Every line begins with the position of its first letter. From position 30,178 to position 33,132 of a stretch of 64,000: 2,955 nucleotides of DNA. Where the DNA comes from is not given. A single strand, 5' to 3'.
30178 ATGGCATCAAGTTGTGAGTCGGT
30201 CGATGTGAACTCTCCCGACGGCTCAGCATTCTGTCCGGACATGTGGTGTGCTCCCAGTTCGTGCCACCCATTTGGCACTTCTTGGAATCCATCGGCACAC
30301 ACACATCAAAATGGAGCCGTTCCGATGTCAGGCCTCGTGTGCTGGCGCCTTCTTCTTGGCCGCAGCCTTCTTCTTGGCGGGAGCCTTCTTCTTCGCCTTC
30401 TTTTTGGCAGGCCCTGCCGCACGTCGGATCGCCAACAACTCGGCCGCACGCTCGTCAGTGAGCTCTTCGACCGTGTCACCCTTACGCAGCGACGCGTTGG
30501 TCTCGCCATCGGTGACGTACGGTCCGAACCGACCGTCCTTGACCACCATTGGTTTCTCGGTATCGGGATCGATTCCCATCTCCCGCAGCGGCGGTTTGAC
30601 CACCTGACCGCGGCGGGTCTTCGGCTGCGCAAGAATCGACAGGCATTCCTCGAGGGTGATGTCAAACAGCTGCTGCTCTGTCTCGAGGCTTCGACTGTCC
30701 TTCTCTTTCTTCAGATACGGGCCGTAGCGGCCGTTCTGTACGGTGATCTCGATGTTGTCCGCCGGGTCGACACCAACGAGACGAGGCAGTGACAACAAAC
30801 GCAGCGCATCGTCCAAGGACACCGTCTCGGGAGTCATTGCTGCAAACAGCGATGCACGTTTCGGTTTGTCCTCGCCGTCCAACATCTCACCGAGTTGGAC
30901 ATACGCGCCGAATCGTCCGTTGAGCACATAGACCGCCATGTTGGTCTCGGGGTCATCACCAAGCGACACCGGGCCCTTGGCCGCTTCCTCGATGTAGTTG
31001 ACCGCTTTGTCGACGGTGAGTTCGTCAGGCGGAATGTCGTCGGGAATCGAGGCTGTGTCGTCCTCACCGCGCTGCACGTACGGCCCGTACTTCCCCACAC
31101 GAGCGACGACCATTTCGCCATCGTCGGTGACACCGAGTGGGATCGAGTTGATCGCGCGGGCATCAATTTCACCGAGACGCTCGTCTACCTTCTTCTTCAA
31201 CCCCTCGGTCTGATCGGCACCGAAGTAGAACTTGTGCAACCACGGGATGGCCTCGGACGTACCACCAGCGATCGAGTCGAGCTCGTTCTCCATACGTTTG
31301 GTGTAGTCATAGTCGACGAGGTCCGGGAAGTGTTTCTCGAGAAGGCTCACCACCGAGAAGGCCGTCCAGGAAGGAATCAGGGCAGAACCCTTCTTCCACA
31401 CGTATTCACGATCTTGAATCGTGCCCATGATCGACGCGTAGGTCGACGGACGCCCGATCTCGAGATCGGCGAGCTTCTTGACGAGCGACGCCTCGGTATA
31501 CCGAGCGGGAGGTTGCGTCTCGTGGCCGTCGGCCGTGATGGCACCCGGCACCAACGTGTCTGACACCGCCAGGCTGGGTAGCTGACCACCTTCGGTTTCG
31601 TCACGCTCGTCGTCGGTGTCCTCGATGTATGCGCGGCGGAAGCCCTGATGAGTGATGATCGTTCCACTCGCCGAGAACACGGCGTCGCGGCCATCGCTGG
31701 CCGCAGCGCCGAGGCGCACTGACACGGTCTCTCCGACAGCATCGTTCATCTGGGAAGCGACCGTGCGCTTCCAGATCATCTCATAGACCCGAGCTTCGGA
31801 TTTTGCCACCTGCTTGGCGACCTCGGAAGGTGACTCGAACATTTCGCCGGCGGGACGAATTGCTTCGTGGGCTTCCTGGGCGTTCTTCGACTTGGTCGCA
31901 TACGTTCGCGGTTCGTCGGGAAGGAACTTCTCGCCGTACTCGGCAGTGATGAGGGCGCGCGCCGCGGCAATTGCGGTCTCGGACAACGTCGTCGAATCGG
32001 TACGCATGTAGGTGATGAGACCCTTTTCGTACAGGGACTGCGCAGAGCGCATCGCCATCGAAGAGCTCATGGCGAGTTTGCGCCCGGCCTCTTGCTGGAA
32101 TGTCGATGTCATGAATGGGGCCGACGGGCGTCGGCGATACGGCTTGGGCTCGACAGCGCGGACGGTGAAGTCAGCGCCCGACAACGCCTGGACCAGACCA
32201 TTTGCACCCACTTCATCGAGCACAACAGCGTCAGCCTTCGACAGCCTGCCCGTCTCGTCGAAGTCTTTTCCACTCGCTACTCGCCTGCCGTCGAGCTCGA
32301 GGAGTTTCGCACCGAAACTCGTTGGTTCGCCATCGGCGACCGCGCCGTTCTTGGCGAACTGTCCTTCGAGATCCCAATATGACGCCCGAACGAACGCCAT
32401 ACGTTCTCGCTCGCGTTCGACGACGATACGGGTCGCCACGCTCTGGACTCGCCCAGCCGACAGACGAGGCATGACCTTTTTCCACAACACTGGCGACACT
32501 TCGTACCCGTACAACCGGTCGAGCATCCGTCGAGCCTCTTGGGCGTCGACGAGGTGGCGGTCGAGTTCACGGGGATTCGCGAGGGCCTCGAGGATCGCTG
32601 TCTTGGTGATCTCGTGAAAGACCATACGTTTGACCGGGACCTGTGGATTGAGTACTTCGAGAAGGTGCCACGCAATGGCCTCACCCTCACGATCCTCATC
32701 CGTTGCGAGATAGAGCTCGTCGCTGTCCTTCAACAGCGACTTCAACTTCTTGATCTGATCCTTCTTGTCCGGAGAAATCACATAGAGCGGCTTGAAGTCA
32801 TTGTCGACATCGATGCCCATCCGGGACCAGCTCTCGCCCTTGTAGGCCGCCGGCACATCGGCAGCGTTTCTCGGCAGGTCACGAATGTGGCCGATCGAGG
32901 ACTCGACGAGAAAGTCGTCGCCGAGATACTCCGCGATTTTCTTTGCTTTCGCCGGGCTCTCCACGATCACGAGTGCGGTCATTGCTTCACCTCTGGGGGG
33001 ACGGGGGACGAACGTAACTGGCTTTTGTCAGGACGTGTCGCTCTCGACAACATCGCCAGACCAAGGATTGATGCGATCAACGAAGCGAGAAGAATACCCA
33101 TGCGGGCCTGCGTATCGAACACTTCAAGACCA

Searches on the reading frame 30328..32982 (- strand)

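Call 82: search_protein_families(library=ncbifam, proteins=[window:30328-32982:-], max_evalue=0.01)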
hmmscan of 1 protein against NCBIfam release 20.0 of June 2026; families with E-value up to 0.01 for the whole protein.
window:30328-32982:- (884 aa): 12 families
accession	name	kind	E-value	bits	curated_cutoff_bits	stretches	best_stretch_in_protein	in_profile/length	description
TIGR01051.1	topA_bact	equivalog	1.2e-236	787.6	456.4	1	4-649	1-630/632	type I DNA topoisomerase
NF006451.0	PRK08780.1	equivalog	1.8e-209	698.1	1265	2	3-644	4-620/824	DNA topoisomerase I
NF004966.0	PRK06319.1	equivalog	2.2e-150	502.5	868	1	3-576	4-560/862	DNA topoisomerase I/SWI domain fusion protein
TIGR01054.1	rgy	equivalog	3e-81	273.5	471.7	2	273-586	867-1166/1172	reverse gyrase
TIGR01057.1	topA_arch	equivalog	2.9e-69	233.9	458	2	269-574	253-546/618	DNA topoisomerase I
NF005555.0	PRK07220.1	equivalog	7.5e-64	216.3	635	2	254-575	243-547/740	DNA topoisomerase I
NF004438.0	PRK05776.1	equivalog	2.6e-62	210.9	793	2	253-575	247-561/677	DNA topoisomerase I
NF005829.0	PRK07726.1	subfamily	8.2e-59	199.9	597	1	67-578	73-578/669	DNA topoisomerase 3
NF011532.0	PRK14973.1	equivalog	6.1e-52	176.5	930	2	284-573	271-544/936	DNA topoisomerase I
TIGR01056.1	topB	subfamily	2.1e-48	165.3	515.75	1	22-574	34-578/706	DNA topoisomerase III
NF006032.0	PRK08173.1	equivalog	1.5e-37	128.8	1058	1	16-575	28-587/863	DNA topoisomerase III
NF011313.0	PRK14724.1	equivalog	1e-24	86.5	1088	1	12-549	27-580/988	DNA topoisomerase III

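Call 83: search_protein_families(library=pfam, proteins=[window:30328-32982:-], max_evalue=0.1)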
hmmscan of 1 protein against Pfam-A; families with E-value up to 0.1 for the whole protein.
window:30328-32982:- (884 aa): 5 families
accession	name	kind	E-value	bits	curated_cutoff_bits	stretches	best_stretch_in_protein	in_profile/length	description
PF01131.25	Topoisom_bac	-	1.4e-110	370.6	35.1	1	140-577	2-405/411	DNA topoisomerase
PF13368.11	Toprim_C_rpt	-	2.9e-69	229.3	22.3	4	805-860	1-56/57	Topoisomerase C-terminal repeat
PF01751.28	Toprim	-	2e-22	79.6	23.1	1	4-125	2-96/96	Toprim domain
PF13662.12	Toprim_4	-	0.00046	20.8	25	1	69-119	31-83/85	Toprim domain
PF13155.12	Toprim_2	-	0.029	15.2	22.1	0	76-122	34-78/88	Toprim-like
